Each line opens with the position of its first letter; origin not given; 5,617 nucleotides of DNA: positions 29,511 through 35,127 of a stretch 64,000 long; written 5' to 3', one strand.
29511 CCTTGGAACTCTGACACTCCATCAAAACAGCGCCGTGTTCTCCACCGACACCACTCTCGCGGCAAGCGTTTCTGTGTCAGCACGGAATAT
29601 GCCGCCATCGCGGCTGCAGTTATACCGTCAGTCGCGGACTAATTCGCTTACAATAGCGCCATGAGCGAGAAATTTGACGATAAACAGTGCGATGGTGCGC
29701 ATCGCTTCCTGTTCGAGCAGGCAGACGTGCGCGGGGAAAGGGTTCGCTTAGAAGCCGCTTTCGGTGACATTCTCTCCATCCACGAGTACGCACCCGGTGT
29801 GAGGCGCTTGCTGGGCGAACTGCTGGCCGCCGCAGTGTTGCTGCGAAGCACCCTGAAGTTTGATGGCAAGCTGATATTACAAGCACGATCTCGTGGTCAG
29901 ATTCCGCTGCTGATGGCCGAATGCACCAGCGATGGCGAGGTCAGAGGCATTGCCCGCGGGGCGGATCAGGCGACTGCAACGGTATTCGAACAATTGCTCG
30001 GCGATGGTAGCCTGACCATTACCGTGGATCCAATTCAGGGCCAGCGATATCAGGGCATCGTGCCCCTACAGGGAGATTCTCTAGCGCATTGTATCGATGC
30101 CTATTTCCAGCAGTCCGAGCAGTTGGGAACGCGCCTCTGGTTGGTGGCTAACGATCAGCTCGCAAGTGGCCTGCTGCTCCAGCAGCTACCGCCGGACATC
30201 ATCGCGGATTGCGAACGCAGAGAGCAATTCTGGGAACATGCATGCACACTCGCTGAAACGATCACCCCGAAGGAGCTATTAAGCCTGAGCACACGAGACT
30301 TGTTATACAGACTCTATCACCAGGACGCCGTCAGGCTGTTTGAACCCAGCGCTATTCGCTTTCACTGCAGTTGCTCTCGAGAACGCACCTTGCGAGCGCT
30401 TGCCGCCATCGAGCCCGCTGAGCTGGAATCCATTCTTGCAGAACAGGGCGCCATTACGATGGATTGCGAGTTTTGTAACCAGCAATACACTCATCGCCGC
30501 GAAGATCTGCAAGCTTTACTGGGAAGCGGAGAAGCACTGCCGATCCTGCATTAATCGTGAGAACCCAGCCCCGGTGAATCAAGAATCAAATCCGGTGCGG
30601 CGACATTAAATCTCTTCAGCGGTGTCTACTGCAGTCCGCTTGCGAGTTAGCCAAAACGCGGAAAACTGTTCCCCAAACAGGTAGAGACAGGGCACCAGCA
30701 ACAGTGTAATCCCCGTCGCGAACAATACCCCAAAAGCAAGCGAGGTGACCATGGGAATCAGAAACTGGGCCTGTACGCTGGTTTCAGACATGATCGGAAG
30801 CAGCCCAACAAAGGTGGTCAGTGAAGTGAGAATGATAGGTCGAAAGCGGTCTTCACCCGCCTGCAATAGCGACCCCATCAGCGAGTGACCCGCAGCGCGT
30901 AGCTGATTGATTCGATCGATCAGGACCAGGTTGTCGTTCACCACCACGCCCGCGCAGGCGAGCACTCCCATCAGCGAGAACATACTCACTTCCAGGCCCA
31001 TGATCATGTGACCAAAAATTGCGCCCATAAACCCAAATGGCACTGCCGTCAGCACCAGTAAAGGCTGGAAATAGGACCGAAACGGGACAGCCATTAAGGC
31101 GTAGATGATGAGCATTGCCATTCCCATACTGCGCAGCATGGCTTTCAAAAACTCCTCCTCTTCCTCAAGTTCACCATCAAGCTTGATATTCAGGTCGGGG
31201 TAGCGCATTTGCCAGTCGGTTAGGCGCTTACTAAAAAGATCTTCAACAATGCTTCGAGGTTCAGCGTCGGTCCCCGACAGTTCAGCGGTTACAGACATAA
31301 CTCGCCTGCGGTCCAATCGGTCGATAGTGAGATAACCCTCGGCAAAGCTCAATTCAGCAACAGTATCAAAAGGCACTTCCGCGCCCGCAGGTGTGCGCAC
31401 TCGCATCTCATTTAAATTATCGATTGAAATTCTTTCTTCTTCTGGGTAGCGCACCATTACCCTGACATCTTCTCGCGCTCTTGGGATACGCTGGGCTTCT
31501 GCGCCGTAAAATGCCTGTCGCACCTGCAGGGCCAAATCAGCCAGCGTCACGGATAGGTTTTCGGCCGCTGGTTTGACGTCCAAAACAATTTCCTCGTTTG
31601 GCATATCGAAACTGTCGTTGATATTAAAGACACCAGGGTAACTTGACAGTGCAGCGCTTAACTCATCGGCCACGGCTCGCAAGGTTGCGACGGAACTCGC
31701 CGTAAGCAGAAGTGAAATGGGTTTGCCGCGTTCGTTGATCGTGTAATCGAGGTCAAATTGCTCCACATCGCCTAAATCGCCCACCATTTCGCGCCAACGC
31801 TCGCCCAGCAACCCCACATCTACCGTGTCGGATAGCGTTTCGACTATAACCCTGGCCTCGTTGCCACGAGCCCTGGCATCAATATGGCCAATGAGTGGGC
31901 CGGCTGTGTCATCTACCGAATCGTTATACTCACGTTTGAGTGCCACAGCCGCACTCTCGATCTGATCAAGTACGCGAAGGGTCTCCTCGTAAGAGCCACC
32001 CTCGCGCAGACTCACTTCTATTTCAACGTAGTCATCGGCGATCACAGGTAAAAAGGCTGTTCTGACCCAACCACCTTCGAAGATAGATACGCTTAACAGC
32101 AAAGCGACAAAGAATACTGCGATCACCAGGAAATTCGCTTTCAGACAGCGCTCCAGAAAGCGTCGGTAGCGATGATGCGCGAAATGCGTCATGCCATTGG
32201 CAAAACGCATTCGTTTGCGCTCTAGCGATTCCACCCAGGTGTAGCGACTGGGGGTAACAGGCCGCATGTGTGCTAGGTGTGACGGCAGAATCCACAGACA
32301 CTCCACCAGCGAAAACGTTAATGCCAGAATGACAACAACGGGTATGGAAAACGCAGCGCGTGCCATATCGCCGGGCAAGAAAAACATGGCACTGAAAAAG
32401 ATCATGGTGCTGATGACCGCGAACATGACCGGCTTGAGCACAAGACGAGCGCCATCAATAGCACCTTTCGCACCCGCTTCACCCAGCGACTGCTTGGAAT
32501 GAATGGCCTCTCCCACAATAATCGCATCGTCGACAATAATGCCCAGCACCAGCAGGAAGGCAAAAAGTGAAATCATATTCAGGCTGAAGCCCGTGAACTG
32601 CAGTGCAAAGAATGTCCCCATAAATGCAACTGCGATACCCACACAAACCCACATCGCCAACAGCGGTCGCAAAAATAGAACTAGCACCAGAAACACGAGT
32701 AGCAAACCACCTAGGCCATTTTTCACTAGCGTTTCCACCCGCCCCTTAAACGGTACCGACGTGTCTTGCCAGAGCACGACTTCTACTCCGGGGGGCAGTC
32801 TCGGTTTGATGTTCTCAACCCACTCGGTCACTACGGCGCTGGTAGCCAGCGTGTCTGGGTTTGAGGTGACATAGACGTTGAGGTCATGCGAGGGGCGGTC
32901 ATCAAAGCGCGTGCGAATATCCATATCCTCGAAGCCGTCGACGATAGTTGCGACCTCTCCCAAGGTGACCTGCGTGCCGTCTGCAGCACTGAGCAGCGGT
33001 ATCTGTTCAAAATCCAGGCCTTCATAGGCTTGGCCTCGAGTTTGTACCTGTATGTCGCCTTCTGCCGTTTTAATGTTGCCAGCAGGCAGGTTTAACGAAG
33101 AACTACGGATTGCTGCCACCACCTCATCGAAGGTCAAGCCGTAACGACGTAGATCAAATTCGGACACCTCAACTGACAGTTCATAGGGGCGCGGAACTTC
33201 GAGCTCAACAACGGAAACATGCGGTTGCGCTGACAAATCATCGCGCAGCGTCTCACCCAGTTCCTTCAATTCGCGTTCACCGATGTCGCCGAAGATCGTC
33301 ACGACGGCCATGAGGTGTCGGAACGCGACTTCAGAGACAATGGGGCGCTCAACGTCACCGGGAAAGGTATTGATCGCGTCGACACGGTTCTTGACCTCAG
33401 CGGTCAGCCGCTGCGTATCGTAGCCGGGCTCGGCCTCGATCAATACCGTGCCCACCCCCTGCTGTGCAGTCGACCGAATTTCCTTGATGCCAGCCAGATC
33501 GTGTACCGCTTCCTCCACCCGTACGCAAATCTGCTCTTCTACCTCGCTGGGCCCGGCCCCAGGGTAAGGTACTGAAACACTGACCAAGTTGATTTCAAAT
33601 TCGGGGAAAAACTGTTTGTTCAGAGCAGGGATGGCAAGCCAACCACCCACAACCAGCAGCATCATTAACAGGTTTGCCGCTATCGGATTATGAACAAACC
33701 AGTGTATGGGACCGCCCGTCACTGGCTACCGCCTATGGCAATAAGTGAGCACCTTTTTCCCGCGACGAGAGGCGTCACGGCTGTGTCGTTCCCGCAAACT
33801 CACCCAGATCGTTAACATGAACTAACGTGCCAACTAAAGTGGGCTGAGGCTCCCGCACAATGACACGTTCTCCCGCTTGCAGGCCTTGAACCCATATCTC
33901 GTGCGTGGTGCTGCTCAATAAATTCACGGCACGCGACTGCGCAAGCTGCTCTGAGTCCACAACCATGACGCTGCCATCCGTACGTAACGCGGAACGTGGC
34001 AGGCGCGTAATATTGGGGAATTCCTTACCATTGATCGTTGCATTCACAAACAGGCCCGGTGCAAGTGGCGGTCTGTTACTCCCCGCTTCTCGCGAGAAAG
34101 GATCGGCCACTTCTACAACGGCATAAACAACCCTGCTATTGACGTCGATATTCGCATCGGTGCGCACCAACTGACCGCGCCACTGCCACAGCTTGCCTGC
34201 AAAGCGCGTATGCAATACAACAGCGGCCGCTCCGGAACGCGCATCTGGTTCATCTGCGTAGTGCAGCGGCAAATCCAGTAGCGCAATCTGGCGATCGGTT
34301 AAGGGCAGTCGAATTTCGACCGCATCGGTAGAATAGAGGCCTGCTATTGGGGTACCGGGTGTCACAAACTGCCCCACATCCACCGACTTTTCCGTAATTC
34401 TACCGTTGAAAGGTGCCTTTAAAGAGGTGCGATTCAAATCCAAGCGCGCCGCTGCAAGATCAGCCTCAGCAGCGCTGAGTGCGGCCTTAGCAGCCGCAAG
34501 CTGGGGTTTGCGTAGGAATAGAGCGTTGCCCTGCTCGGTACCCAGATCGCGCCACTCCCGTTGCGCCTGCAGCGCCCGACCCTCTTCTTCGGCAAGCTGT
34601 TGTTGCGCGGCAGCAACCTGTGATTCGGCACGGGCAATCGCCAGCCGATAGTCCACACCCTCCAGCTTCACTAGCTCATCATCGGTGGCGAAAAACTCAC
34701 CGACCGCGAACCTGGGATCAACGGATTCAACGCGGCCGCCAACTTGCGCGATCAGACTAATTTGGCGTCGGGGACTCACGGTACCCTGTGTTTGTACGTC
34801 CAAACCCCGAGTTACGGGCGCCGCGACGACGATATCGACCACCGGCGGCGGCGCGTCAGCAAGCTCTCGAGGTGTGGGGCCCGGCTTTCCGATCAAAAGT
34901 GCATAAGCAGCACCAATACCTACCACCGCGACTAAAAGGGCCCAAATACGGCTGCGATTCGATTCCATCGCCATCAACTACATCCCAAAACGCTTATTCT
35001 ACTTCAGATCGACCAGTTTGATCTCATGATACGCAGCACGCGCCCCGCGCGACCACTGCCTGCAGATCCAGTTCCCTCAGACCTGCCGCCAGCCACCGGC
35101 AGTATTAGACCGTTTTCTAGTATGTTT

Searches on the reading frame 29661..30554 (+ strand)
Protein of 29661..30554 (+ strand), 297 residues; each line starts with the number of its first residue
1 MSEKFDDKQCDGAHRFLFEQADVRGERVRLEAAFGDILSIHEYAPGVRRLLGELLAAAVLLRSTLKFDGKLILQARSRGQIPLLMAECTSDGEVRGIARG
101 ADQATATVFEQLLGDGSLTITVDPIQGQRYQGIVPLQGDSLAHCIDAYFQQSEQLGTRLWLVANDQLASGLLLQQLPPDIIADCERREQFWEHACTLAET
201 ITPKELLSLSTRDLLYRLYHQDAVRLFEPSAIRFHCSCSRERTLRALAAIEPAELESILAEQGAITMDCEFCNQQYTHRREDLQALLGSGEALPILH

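Call 21: search_protein_families(library=pfam, proteins=[window:29661-30554:+])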
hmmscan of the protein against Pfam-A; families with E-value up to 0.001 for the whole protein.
window:29661-30554:+ (297 aa): 1 family
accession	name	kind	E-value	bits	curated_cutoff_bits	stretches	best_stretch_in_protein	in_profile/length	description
PF01430.24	HSP33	-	6e-76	255.9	21.4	1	11-277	1-271/273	Hsp33 protein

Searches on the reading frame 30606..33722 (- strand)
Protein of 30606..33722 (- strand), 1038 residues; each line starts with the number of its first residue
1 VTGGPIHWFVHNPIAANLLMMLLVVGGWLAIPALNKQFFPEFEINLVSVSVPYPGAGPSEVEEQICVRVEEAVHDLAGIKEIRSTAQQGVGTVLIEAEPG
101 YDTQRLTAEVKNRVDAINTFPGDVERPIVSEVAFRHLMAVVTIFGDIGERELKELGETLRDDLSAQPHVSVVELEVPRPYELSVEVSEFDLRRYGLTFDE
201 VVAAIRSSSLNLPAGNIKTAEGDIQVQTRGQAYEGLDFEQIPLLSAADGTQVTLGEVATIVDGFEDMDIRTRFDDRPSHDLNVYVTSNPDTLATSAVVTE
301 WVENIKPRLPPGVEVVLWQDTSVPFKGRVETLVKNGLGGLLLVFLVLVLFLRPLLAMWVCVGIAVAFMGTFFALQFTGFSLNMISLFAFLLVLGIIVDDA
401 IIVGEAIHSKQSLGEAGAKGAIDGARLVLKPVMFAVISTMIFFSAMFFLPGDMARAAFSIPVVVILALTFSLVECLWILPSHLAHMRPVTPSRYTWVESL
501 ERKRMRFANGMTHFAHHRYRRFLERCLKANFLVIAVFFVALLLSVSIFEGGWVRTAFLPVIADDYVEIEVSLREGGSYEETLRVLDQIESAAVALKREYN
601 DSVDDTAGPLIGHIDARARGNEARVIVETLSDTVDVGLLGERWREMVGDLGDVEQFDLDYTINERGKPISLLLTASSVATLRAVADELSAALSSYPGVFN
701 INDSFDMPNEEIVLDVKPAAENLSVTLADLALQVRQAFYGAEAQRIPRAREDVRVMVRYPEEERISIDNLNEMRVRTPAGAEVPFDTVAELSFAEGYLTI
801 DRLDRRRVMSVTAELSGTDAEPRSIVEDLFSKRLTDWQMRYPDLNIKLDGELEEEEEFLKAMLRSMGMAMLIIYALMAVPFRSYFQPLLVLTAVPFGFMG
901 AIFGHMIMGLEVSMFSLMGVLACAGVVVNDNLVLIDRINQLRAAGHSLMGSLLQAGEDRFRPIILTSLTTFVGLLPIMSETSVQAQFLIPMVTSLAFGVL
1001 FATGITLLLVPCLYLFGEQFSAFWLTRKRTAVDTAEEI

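Call 22: search_protein_families(library=pfam, proteins=[window:30606-33722:-])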
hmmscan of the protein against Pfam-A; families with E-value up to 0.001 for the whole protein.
window:30606-33722:- (1038 aa): 3 families
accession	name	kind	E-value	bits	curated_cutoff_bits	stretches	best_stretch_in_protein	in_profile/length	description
PF00873.25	ACR_tran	-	1.4e-153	513.5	28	1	6-1016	2-1019/1021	AcrB/AcrD/AcrF family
PF03176.21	MMPL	-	2.1e-07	30.6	20.5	1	334-455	147-274/333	MMPL family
PF02355.23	SecD_SecF_C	-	3.8e-06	26.9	20.5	1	857-1000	28-173/189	Protein export membrane protein SecD/SecF, C-terminal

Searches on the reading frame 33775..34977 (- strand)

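Call 22: search_protein_families(library=pfam, proteins=[window:33775-34977:-])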
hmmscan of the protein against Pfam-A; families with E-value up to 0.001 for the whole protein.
window:33775-34977:- (400 aa): 2 families
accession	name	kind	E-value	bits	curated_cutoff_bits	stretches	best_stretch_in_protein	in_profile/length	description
PF13437.12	HlyD_3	-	1.1e-09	39.3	22.2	1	186-293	2-96/106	HlyD family secretion protein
PF16576.10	HlyD_D23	-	4.4e-06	26.6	30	1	61-234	6-159/214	Barrel-sandwich domain of CusB or HlyD membrane-fusion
